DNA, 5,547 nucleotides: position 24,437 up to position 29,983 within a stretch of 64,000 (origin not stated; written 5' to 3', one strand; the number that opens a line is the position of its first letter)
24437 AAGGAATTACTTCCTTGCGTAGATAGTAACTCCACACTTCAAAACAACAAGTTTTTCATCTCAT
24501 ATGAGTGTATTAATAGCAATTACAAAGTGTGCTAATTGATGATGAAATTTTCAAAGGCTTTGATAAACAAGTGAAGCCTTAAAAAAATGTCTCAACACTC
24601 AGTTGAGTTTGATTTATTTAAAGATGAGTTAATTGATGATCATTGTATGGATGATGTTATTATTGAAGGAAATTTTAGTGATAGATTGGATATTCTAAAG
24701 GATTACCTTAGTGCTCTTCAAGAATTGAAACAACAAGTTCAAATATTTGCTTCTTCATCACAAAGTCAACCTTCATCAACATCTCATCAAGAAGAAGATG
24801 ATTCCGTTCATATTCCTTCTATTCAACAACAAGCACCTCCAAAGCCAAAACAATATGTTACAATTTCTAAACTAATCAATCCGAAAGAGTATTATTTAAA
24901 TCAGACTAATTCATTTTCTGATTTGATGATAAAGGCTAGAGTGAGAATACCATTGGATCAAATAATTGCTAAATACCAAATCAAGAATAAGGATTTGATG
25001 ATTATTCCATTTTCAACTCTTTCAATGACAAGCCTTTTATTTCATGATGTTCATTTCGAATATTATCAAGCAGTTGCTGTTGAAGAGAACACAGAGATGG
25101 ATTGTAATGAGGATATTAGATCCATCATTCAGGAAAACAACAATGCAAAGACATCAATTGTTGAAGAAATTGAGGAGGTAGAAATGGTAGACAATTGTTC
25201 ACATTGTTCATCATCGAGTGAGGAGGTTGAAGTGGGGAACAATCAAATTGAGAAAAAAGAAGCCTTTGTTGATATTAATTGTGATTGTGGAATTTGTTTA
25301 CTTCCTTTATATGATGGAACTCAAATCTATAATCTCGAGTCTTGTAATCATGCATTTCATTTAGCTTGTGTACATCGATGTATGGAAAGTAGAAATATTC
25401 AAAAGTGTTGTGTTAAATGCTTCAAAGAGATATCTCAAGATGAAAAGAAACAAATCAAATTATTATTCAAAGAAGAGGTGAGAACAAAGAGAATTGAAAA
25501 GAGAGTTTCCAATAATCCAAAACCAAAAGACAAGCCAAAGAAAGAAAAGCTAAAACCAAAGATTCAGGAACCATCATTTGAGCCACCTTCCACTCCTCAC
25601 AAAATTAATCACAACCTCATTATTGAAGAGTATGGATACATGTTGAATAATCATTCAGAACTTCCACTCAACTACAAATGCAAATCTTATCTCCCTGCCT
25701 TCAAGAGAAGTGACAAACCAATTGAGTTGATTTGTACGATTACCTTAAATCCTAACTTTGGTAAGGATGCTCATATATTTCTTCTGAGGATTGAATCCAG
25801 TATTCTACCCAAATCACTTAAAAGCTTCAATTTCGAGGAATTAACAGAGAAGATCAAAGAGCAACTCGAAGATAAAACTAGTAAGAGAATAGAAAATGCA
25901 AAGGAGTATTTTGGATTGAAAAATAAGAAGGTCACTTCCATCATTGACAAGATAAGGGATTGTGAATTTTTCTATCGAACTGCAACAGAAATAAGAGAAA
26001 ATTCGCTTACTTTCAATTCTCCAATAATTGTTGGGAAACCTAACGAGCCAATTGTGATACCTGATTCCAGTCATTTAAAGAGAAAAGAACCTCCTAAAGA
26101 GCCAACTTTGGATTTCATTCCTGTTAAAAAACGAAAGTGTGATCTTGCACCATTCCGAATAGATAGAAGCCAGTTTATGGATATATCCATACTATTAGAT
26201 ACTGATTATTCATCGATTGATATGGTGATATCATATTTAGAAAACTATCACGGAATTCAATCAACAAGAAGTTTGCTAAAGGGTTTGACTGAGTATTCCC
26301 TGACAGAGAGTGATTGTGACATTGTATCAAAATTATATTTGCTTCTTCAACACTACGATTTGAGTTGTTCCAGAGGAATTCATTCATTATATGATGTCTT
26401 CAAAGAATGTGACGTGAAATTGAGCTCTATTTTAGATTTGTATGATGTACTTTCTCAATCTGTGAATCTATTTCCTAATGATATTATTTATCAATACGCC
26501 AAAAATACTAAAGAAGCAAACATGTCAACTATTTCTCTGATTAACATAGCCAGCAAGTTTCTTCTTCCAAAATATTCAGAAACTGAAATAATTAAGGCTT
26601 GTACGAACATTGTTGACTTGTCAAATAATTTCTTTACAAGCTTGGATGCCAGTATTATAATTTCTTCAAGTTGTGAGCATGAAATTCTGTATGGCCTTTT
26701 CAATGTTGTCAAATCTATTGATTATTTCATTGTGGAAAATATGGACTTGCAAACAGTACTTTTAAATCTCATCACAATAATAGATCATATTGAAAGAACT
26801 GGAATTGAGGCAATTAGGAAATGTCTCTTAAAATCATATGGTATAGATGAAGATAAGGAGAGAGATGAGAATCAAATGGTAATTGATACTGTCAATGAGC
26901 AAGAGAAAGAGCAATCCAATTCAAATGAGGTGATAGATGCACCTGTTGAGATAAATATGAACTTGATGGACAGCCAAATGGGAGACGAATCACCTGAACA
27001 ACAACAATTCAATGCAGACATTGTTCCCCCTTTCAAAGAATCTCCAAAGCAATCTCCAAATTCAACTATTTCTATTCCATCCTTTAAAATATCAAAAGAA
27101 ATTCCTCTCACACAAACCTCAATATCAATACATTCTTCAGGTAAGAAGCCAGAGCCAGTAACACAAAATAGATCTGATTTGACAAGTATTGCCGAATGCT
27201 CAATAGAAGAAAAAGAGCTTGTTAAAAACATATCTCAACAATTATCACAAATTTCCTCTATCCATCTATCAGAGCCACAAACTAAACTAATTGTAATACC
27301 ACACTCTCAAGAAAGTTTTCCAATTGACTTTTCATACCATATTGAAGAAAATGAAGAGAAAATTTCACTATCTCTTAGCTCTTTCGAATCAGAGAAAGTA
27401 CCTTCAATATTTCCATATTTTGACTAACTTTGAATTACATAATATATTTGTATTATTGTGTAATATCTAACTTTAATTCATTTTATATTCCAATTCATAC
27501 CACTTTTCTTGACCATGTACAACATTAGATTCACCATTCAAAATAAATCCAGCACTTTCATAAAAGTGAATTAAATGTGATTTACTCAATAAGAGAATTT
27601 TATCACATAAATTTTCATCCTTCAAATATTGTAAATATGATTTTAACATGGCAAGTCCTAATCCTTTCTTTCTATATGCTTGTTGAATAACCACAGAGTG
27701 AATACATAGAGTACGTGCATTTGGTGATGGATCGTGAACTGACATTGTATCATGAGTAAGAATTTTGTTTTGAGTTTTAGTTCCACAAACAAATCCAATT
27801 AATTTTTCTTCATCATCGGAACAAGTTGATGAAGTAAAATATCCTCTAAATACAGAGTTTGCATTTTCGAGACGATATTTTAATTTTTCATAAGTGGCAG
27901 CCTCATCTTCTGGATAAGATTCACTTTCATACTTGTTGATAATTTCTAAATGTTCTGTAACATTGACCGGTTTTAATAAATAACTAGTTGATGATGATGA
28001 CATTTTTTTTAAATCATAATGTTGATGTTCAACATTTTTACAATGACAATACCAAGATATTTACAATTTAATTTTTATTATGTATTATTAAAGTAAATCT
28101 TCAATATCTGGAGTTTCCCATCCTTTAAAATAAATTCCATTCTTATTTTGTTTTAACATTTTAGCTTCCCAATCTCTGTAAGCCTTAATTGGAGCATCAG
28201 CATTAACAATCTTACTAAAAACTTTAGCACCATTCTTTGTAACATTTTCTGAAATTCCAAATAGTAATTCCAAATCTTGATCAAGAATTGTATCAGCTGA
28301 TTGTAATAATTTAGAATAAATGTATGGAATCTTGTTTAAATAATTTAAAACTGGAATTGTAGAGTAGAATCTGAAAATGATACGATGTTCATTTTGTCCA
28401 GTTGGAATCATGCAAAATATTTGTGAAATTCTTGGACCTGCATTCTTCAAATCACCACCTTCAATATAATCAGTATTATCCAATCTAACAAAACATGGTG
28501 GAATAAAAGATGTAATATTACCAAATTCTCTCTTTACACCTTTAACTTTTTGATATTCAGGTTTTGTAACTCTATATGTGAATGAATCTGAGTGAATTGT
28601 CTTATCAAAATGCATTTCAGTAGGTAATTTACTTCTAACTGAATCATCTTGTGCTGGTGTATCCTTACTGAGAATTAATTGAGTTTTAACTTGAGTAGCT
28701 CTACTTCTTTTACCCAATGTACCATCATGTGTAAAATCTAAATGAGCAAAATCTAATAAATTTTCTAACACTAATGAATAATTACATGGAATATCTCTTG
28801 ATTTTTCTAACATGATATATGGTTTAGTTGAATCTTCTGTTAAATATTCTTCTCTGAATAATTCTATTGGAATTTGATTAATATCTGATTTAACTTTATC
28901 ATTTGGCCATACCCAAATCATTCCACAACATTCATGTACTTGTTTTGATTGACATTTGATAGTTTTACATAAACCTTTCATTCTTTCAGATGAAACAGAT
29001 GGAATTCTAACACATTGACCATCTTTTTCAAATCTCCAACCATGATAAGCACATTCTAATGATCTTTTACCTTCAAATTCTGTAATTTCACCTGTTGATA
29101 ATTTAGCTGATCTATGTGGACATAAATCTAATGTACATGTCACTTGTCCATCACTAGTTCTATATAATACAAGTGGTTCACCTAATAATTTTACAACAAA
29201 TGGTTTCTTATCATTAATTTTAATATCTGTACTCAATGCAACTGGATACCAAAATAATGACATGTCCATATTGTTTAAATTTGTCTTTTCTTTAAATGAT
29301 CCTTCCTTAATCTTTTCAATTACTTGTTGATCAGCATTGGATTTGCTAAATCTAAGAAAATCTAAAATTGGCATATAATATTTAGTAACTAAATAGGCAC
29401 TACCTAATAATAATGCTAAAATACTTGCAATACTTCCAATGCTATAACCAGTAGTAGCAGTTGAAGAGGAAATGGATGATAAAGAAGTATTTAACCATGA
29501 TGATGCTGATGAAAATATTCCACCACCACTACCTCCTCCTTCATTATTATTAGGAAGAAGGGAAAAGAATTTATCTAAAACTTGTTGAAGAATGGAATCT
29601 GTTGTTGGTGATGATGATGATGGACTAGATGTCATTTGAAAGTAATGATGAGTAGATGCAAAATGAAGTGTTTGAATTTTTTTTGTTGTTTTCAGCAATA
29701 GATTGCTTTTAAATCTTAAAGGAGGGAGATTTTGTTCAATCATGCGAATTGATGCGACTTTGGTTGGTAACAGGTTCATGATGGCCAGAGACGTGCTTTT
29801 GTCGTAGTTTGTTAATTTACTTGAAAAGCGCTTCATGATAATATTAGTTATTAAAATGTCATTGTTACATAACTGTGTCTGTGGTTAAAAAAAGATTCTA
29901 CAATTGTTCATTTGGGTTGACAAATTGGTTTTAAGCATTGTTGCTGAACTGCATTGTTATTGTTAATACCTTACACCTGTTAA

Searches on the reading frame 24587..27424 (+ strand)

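Call 64: search_protein_families(library=pfam, proteins=[window:24587-27424:+], max_evalue=0.001)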
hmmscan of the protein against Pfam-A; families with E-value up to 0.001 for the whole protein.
window:24587-27424:+ (946 aa): 1 family
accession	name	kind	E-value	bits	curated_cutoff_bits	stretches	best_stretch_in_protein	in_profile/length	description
PF17123.11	zf-RING_11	-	4.3e-06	26.8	27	1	233-262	1-29/29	RING-like zinc finger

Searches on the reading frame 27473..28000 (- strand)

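Call 64: search_protein_families(library=pfam, proteins=[window:27473-28000:-], max_evalue=0.001)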
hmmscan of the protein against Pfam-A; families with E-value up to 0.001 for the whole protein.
window:27473-28000:- (175 aa): 3 families
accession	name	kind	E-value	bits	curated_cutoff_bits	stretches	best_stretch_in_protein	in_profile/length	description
PF00583.31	Acetyltransf_1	-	1.1e-11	45.5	20.7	1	26-152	9-116/116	Acetyltransferase (GNAT) family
PF13508.13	Acetyltransf_7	-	8.6e-08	32.9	27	1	63-153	10-83/84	Acetyltransferase (GNAT) domain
PF13673.13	Acetyltransf_10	-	1.3e-07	32.1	23.6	1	99-163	53-118/128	Acetyltransferase (GNAT) domain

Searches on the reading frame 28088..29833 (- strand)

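Call 64: search_protein_families(library=pfam, proteins=[window:28088-29833:-], max_evalue=0.001)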
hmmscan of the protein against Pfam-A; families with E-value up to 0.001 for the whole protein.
window:28088-29833:- (581 aa): 3 families
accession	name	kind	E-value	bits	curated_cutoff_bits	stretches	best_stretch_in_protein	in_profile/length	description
PF00355.32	Rieske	-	2.4e-23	82.3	20.3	1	195-282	2-83/88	Rieske [2Fe-2S] domain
PF08417.18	PaO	-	8.5e-15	55.1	27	1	443-535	1-86/89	Pheophorbide a oxygenase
PF19112.6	VanA_C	-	1.6e-13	51.7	23.5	1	349-561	2-192/193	Vanillate O-demethylase oxygenase C-terminal domain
